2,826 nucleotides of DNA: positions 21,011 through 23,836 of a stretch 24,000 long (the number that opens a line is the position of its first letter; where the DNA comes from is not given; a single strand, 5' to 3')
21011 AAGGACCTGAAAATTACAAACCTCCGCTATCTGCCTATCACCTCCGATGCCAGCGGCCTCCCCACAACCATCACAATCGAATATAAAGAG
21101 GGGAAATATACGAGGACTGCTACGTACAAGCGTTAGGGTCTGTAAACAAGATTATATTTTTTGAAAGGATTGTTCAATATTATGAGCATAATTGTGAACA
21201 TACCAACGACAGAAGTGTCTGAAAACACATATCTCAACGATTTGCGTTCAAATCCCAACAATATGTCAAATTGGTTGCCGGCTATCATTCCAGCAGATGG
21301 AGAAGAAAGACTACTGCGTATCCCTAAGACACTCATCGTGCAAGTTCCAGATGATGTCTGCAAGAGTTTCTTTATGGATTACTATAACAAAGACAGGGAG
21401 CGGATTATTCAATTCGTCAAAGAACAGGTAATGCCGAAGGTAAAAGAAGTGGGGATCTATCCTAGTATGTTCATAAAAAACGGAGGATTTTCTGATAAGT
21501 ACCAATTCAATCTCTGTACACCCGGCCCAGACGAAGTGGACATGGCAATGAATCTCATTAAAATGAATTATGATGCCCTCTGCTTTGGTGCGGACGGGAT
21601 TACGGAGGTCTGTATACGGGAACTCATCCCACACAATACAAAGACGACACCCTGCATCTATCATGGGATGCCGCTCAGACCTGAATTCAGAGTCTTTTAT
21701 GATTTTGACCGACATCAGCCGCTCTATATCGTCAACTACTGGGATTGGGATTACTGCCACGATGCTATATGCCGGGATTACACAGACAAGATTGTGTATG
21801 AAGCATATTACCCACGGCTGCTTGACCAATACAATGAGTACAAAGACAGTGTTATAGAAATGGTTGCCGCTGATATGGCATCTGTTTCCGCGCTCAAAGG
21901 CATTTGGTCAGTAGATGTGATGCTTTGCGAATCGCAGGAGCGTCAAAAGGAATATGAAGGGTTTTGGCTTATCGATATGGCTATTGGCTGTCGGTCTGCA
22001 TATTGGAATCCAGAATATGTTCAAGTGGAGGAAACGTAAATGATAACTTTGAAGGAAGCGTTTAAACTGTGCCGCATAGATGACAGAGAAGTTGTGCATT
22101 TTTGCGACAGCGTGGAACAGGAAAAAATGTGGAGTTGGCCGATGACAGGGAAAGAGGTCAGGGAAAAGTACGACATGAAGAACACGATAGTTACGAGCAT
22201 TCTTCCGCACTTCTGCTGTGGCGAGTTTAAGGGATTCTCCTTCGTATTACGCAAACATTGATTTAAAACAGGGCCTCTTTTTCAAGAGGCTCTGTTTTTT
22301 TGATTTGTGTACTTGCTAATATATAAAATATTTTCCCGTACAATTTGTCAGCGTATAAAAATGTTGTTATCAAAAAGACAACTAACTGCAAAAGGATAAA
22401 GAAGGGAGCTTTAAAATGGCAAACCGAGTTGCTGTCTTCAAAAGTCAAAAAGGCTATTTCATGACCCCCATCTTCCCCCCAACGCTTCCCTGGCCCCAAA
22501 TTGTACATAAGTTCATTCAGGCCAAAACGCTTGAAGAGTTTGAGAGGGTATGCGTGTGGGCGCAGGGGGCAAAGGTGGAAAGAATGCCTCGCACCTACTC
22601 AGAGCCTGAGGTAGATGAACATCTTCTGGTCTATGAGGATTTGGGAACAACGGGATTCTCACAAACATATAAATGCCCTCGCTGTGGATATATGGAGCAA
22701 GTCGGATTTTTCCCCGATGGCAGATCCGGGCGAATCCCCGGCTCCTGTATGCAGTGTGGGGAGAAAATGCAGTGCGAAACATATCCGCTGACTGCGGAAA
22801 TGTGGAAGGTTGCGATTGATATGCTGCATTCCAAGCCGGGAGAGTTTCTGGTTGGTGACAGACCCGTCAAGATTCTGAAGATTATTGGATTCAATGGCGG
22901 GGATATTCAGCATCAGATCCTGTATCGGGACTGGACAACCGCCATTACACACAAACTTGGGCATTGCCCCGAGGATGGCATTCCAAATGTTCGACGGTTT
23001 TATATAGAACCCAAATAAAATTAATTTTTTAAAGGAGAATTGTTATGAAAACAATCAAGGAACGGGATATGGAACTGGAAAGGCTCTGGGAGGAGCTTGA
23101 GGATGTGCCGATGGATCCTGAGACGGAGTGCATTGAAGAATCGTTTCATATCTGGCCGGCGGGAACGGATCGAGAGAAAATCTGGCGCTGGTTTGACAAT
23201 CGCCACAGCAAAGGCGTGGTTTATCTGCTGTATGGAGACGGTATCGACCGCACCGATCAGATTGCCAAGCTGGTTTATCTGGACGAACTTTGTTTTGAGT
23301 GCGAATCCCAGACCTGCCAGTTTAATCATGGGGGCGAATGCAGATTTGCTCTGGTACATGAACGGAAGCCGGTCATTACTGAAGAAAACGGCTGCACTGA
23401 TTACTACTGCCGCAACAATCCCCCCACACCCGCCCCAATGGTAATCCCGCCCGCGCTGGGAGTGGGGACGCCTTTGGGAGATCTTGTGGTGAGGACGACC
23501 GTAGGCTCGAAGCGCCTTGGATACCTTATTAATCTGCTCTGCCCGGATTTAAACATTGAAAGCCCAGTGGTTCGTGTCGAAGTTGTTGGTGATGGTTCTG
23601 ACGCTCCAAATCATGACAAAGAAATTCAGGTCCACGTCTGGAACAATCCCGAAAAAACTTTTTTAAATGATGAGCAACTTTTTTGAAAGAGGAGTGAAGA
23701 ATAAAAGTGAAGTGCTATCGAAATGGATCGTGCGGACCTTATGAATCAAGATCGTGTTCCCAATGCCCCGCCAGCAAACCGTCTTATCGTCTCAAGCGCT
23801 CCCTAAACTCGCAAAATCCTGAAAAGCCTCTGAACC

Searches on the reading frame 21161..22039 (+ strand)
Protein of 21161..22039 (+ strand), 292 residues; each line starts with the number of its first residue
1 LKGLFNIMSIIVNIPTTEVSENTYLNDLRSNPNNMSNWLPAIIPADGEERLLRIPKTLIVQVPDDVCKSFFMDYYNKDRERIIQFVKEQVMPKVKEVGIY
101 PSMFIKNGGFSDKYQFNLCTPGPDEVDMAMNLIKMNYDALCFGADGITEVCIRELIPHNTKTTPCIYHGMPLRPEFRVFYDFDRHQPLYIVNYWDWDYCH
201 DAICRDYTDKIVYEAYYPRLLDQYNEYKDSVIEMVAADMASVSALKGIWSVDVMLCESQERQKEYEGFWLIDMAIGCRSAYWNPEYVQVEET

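Call 68: search_protein_families(library=pfam, proteins=[window:21161-22039:+], max_evalue=0.001)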
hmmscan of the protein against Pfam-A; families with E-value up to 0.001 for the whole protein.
window:21161-22039:+ (292 aa): 0 families

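Call 69: search_protein_families(library=phrogs, proteins=[window:21161-22039:+], max_evalue=0.001)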
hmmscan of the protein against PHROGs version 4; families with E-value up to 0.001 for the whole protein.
window:21161-22039:+ (292 aa): 1 family
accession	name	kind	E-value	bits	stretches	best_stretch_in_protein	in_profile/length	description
phrog_12834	-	unknown function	1.3e-22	81.7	1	25-281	86-334/345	-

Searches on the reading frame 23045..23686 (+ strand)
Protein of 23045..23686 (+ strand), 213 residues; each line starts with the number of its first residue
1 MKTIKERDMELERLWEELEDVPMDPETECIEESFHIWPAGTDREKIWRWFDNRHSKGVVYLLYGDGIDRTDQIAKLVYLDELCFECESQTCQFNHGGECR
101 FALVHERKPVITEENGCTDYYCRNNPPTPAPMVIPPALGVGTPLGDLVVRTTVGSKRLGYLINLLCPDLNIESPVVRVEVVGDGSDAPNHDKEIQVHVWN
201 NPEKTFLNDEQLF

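Call 68: search_protein_families(library=pfam, proteins=[window:23045-23686:+], max_evalue=0.001)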
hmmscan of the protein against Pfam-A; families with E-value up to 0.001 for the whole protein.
window:23045-23686:+ (213 aa): 0 families

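Call 69: search_protein_families(library=phrogs, proteins=[window:23045-23686:+], max_evalue=0.001)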
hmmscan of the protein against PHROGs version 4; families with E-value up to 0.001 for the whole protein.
window:23045-23686:+ (213 aa): 2 families
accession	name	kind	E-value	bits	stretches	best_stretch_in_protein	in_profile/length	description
phrog_4173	-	unknown function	3e-11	43.7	1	35-72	281-318/323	-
phrog_24588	-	unknown function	2.9e-09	37.6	1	10-56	3-48/55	-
